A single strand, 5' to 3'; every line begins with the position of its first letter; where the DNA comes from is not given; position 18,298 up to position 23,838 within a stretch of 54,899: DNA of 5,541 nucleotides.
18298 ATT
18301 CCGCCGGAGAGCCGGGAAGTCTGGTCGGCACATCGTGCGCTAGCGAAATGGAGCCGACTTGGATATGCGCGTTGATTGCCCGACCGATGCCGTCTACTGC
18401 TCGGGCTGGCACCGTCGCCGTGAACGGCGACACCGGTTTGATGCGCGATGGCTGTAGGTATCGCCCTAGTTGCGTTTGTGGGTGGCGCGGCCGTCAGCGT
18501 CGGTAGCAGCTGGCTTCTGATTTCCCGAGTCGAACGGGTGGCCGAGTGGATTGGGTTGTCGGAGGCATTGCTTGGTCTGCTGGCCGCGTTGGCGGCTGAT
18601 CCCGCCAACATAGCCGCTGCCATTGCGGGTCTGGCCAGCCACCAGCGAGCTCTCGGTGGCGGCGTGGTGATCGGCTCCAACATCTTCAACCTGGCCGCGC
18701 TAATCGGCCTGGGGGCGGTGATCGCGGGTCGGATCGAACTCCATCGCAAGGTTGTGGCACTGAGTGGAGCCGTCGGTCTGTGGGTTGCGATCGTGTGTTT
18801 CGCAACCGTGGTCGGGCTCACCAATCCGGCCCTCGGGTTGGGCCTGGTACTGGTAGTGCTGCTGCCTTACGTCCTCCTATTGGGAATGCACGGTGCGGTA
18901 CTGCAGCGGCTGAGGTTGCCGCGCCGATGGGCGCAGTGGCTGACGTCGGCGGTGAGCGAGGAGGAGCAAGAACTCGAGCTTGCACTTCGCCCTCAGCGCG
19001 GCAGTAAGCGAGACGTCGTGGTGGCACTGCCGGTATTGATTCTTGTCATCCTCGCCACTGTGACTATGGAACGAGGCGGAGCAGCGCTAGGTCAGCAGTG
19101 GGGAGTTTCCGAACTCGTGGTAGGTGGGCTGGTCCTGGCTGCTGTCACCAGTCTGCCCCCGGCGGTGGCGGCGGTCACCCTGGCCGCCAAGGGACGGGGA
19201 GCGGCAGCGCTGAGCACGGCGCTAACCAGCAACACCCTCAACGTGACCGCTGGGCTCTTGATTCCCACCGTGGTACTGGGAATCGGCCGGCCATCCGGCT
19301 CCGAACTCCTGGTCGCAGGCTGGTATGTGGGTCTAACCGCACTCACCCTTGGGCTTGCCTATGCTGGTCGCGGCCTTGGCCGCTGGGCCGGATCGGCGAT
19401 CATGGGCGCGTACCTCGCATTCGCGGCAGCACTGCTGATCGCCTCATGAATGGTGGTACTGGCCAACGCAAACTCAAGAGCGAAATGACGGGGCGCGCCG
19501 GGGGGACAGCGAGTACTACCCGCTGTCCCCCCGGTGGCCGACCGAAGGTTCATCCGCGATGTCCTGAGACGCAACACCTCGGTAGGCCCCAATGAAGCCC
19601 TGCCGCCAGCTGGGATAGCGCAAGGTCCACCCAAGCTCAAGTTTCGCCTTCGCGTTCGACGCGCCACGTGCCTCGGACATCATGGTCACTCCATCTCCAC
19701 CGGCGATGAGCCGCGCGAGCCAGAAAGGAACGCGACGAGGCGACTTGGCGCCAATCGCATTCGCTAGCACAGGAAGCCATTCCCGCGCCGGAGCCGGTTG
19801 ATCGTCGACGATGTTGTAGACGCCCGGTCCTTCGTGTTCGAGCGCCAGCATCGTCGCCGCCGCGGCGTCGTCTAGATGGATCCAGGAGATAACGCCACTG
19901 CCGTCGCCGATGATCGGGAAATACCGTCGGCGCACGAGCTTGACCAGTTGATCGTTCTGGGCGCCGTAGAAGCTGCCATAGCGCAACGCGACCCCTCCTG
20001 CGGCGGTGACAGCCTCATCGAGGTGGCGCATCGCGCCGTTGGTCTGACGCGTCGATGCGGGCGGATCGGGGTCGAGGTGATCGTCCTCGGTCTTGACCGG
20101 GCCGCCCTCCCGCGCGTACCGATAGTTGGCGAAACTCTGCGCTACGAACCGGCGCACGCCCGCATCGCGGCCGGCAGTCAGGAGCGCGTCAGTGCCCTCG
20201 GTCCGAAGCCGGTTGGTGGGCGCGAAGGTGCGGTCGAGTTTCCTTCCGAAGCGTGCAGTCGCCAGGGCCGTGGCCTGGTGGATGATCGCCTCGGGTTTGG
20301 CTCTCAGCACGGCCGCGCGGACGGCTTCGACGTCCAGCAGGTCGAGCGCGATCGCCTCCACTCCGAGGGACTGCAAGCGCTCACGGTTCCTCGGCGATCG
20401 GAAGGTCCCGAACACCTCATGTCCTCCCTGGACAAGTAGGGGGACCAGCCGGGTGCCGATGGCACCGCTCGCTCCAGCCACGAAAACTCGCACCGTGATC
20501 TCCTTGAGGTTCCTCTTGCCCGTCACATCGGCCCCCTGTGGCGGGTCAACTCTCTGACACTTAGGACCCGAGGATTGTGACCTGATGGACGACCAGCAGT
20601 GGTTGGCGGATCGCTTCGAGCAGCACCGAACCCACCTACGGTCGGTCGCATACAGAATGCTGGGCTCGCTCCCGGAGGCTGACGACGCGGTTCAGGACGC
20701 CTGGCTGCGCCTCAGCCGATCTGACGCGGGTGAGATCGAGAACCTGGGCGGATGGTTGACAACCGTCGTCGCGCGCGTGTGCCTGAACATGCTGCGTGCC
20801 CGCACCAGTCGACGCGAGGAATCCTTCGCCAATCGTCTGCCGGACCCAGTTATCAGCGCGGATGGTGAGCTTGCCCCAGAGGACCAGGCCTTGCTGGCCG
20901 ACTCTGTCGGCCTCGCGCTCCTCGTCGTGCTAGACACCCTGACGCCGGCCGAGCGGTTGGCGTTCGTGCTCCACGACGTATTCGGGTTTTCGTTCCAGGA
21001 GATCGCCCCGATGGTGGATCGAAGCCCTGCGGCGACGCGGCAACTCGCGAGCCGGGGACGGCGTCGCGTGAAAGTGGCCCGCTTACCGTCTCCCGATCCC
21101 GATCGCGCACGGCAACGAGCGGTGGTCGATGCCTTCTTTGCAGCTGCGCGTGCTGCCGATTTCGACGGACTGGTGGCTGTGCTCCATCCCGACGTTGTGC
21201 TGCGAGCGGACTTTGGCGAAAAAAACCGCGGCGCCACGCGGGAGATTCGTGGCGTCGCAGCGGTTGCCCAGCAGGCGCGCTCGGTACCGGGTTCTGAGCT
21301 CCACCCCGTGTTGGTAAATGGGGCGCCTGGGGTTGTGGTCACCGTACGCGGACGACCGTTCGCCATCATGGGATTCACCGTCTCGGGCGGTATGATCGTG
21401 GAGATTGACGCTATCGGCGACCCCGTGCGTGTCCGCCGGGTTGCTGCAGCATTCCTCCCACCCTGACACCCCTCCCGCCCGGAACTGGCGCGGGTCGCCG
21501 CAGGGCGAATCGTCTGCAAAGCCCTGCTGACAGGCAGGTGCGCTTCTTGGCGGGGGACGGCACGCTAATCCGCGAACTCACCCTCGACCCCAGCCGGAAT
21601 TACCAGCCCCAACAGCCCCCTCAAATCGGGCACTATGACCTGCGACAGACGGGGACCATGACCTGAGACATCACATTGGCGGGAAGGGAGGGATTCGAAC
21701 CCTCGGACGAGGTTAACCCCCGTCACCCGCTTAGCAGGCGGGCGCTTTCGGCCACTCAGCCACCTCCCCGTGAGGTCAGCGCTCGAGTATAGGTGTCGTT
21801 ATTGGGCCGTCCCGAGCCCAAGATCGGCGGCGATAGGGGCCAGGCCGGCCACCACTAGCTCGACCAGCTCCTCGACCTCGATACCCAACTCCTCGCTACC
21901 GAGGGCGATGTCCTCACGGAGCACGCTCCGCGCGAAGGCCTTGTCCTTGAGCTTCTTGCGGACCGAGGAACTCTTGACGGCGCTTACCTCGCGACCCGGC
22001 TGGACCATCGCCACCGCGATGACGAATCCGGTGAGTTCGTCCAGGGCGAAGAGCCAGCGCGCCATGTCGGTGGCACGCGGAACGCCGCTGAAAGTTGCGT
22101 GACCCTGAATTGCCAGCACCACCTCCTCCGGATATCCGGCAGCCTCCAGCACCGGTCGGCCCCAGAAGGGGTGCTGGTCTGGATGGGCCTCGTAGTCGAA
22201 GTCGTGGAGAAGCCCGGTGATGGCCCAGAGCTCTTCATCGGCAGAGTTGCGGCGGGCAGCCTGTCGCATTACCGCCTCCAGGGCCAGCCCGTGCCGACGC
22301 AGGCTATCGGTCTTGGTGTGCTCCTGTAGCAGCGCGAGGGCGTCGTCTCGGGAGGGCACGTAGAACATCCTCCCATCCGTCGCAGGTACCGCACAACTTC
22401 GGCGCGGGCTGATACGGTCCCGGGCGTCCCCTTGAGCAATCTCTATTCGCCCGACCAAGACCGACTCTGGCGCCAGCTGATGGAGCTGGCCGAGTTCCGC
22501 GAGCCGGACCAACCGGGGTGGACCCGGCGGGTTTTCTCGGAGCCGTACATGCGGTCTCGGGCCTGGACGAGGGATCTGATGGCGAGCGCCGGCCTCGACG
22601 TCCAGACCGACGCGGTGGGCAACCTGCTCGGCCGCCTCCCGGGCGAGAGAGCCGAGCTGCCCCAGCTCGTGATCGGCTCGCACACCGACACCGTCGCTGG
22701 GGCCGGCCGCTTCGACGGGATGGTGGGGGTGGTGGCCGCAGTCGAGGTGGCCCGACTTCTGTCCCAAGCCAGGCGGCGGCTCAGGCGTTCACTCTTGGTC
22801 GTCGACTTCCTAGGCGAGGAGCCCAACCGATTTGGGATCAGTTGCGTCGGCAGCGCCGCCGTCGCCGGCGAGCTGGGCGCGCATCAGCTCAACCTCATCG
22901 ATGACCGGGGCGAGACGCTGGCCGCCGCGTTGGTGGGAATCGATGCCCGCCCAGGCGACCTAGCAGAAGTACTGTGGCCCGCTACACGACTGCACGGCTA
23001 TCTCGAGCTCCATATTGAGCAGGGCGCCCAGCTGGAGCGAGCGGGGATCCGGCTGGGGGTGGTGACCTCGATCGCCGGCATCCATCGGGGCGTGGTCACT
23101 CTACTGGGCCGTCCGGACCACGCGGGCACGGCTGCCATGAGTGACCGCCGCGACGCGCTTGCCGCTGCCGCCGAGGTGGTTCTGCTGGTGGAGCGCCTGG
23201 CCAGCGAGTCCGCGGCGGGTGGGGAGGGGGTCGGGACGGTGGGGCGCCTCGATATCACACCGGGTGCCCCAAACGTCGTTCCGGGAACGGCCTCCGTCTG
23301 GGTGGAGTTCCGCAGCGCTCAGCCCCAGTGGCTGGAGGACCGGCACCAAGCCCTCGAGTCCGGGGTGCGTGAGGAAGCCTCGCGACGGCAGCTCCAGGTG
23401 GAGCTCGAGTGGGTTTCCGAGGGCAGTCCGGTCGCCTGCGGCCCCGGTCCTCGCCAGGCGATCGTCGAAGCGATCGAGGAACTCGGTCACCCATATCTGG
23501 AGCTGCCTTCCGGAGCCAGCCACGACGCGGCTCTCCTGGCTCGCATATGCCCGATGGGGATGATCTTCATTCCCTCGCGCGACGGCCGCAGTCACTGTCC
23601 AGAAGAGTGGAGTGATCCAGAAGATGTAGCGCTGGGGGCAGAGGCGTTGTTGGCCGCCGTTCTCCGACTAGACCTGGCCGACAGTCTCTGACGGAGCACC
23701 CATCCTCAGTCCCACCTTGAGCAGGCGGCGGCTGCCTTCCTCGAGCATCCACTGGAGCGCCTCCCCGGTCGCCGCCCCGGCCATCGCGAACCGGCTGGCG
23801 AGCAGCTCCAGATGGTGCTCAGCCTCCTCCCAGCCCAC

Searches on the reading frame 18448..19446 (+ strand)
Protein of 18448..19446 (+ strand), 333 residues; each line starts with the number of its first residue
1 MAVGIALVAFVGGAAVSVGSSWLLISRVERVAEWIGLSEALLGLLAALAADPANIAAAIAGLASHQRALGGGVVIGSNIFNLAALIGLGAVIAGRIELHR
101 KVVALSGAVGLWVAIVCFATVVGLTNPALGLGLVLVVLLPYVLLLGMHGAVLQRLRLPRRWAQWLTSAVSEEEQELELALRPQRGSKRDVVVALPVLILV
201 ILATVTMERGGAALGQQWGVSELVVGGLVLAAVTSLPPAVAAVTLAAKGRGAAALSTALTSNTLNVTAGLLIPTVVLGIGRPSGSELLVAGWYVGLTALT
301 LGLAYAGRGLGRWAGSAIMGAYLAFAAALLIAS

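Call 82: search_protein_families(library=pfam, proteins=[window:18448-19446:+], max_evalue=0.00001)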
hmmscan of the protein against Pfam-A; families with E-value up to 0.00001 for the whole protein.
window:18448-19446:+ (333 aa): 1 family
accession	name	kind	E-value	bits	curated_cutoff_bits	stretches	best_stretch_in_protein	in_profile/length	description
PF01699.29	Na_Ca_ex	-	3.1e-20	73.1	24.9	2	6-145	2-146/151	Sodium/calcium exchanger protein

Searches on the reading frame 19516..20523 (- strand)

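Call 11: search_protein_families(library=pfam, proteins=[window:19516-20523:-], max_evalue=0.001)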
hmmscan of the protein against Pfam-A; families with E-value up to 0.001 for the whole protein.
window:19516-20523:- (335 aa): 6 families
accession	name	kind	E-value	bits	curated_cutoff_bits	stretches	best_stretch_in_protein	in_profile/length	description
PF01370.27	Epimerase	-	2.4e-21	76.7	20.9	1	13-238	1-239/240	NAD dependent epimerase/dehydratase family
PF13460.12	NAD_binding_10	-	1.8e-12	48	27.2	1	17-138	1-105/184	NAD(P)H-binding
PF16363.11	GDP_Man_Dehyd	-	8.2e-10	39.1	27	1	14-130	1-128/332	GDP-mannose 4,6 dehydratase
PF05368.20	NmrA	-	1.6e-07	31.7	27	1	12-133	4-109/298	NmrA-like family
PF01073.25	3Beta_HSD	-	2e-07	30.8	22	1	15-228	2-229/280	3-beta hydroxysteroid dehydrogenase/isomerase family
PF04321.23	RmlD_sub_bind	-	1.5e-05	24.7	27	1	12-85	2-60/287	RmlD substrate binding domain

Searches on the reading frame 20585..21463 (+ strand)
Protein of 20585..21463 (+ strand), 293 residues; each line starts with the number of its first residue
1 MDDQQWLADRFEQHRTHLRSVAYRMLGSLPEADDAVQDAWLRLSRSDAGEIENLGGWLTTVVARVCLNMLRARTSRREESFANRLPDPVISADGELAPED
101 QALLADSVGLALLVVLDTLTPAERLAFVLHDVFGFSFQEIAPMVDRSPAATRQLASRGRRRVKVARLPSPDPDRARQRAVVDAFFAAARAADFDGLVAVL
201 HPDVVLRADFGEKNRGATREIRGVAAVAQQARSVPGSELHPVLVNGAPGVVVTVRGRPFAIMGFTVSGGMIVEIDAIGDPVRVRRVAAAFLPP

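Call 11: search_protein_families(library=pfam, proteins=[window:20585-21463:+], max_evalue=0.001)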
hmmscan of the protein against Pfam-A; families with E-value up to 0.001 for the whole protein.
window:20585-21463:+ (293 aa): 5 families
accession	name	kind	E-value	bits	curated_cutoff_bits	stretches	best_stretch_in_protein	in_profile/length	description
PF04542.20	Sigma70_r2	-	9.5e-13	48.2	24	1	11-74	2-69/71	Sigma-70 region 2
PF08281.18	Sigma70_r4_2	-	1.1e-10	41.4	25.7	1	111-161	3-53/54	Sigma-70, region 4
PF12680.13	SnoaL_2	-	3.9e-06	27.8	27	1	181-260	1-80/102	SnoaL-like domain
PF04545.22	Sigma70_r4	-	2.7e-05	24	24.1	1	115-163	1-49/50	Sigma-70, region 4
PF22233.2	PhyR_sigma-like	-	0.00017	21.8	27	1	116-156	1-41/50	Response regulator PhyR, sigma-like domain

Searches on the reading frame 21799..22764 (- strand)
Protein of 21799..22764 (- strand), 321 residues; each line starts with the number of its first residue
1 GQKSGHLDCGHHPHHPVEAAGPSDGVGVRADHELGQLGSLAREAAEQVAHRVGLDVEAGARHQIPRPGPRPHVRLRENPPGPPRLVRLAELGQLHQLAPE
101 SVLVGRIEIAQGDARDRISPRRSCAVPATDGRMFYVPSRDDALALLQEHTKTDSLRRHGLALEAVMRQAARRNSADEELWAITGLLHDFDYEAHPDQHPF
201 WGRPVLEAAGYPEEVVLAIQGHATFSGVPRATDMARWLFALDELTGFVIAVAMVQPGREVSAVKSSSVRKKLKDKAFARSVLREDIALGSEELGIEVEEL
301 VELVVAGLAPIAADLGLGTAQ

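Call 11: search_protein_families(library=pfam, proteins=[window:21799-22764:-], max_evalue=0.001)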
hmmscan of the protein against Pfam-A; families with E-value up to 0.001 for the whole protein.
window:21799-22764:- (321 aa): 1 family
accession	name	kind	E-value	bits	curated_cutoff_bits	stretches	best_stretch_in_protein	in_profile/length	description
PF01966.28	HD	-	2.2e-05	25.2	22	1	158-226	4-89/116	HD domain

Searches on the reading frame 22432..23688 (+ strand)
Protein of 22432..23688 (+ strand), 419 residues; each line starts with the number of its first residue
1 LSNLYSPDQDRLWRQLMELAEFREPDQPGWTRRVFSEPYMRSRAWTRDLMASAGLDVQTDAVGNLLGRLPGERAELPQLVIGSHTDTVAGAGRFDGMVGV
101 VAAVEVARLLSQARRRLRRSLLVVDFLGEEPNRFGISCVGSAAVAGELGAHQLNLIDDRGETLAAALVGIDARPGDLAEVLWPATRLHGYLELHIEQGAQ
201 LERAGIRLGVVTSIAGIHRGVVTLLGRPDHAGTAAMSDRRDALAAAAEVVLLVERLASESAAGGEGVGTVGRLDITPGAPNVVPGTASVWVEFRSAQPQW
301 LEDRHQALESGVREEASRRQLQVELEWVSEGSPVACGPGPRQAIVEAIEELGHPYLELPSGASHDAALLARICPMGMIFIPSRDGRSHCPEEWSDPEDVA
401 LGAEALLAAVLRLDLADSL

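Call 11: search_protein_families(library=pfam, proteins=[window:22432-23688:+], max_evalue=0.001)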
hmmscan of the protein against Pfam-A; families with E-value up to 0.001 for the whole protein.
window:22432-23688:+ (419 aa): 2 families
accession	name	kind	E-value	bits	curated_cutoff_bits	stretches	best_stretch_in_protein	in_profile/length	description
PF01546.33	Peptidase_M20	-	1.6e-21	77.6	24.6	1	82-411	3-205/206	Peptidase family M20/M25/M40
PF04389.22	Peptidase_M28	-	4.7e-08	33.4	21.3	1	64-145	1-77/193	Peptidase family M28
